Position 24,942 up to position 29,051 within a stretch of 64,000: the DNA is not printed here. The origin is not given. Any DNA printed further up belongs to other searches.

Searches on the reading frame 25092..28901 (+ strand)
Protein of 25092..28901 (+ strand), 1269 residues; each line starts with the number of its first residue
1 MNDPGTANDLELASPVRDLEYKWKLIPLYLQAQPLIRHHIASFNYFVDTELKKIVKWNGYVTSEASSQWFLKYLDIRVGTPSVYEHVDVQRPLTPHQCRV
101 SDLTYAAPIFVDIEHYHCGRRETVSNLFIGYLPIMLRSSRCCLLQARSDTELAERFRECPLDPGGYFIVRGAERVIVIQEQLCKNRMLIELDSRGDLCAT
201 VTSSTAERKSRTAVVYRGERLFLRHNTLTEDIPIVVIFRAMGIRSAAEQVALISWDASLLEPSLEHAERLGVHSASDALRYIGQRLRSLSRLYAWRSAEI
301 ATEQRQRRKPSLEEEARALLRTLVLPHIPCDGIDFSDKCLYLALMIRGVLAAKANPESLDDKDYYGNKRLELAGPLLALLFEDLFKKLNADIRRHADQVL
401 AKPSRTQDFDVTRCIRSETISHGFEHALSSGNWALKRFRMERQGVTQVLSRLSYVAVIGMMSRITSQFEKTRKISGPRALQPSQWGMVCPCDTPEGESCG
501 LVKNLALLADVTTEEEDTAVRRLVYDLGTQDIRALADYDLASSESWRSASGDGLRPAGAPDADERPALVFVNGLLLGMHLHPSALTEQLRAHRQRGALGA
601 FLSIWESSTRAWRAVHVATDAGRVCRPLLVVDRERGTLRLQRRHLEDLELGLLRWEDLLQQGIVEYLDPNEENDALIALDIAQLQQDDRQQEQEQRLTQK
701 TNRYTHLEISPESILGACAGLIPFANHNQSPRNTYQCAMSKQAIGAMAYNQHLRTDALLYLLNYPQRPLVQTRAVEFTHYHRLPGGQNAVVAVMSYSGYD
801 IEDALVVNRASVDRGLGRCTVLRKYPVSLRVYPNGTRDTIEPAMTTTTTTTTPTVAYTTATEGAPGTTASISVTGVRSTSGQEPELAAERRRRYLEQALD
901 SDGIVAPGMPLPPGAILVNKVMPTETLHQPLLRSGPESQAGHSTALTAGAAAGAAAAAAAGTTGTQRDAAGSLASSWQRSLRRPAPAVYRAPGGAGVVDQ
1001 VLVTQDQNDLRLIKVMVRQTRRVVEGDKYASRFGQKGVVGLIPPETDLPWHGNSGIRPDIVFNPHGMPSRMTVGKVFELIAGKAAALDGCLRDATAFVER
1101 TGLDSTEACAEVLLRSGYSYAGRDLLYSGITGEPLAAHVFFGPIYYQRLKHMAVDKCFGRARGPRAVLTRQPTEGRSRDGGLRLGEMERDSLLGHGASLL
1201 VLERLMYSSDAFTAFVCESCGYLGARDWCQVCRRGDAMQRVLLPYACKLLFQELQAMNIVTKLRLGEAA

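Call 63: search_protein_families(library=pfam, proteins=[window:25092-28901:+], max_evalue=0.001)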
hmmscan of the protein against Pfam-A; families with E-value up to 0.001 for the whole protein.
window:25092-28901:+ (1269 aa): 7 families
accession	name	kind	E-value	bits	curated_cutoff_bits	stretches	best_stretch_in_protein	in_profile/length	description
PF00562.33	RNA_pol_Rpb2_6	-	5.7e-113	378.2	23.4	1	718-1178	1-373/373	RNA polymerase Rpb2, domain 6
PF04563.20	RNA_pol_Rpb2_1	-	1.8e-50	171.8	28.2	1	35-421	2-202/203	RNA polymerase beta subunit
PF04560.25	RNA_pol_Rpb2_7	-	6.4e-27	94.2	32.1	1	1180-1263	1-84/87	RNA polymerase Rpb2, domain 7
PF04565.21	RNA_pol_Rpb2_3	-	2e-19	70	21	1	447-511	1-68/68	RNA polymerase Rpb2, domain 3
PF04566.18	RNA_pol_Rpb2_4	-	2e-17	63.5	28.7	1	569-632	1-62/62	RNA polymerase Rpb2, domain 4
PF04561.19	RNA_pol_Rpb2_2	-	2.2e-17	63.8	21.7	1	190-371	8-190/190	RNA polymerase Rpb2, domain 2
PF04567.22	RNA_pol_Rpb2_5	-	1.3e-14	55.2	21.1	1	655-711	1-66/66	RNA polymerase Rpb2, domain 5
